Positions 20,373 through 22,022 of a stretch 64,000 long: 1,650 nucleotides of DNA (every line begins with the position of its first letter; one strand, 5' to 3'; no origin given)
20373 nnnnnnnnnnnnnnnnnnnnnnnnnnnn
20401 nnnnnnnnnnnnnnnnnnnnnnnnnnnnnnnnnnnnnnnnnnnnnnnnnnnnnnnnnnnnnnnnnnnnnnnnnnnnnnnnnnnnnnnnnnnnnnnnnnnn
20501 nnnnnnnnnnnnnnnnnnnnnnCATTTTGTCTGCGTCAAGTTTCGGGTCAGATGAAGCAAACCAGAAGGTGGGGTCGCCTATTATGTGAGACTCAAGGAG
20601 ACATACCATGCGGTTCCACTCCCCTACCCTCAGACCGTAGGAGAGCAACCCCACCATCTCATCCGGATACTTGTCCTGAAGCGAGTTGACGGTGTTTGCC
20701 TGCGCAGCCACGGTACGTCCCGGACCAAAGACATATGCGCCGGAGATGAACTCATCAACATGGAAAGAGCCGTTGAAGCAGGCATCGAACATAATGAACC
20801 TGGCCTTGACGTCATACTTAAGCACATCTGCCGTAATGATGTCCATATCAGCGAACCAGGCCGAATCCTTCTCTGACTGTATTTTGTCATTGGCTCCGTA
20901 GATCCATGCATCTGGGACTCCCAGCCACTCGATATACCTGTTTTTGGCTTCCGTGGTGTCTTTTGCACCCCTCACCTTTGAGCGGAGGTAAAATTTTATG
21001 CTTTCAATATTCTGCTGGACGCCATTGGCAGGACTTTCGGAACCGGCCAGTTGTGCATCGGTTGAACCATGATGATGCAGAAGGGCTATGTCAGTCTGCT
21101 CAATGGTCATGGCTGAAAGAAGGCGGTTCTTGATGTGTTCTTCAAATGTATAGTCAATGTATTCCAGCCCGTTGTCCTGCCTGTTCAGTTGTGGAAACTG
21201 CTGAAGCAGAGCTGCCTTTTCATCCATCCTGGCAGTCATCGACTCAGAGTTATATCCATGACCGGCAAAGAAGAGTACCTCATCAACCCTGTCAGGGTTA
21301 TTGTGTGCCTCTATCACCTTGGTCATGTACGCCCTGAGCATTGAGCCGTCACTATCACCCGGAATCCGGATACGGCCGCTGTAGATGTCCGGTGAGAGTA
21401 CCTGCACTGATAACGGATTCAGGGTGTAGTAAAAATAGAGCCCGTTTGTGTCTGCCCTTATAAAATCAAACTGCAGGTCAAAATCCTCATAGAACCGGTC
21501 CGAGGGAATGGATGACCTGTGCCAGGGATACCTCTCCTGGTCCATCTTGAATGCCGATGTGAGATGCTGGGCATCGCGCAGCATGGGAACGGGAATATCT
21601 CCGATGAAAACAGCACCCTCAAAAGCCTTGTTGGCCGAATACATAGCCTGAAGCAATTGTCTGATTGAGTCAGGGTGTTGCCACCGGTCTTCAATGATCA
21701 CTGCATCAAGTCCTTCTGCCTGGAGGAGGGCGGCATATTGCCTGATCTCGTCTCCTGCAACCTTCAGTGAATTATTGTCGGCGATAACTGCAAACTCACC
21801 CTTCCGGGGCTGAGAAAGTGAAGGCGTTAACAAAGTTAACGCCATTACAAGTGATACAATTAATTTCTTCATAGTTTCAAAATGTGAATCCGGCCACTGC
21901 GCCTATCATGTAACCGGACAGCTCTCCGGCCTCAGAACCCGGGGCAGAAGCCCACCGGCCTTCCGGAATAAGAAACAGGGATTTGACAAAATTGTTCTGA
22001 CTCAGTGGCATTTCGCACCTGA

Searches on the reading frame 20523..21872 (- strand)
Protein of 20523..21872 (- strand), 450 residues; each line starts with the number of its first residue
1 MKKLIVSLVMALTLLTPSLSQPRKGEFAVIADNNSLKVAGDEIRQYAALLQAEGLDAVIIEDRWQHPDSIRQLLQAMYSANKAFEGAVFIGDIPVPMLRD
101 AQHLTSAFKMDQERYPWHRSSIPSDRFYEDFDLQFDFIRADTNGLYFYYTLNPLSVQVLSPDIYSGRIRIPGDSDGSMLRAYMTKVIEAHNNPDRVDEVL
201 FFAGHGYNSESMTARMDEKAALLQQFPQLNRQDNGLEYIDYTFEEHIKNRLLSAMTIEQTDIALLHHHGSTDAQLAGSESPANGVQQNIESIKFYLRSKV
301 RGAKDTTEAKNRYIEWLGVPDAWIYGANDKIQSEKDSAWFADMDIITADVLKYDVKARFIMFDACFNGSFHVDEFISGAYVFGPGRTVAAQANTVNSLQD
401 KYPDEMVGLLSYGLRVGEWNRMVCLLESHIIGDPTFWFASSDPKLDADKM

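Call 88: search_protein_families(library=pfam, proteins=[window:20523-21872:-], max_evalue=5)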
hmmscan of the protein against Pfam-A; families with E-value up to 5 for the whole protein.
window:20523-21872:- (450 aa): 0 families

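Call 89: search_solved_structures(query=window:20523-21872:-, max_evalue=1)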
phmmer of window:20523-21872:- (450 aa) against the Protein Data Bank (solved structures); distinct sequences matched with E-value up to 1: 1.
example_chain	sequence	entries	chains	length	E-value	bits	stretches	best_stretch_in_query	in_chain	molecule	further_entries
4url_A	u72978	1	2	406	0.27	13.5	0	194-304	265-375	DNA TOPOISOMERASE IV, B SUBUNIT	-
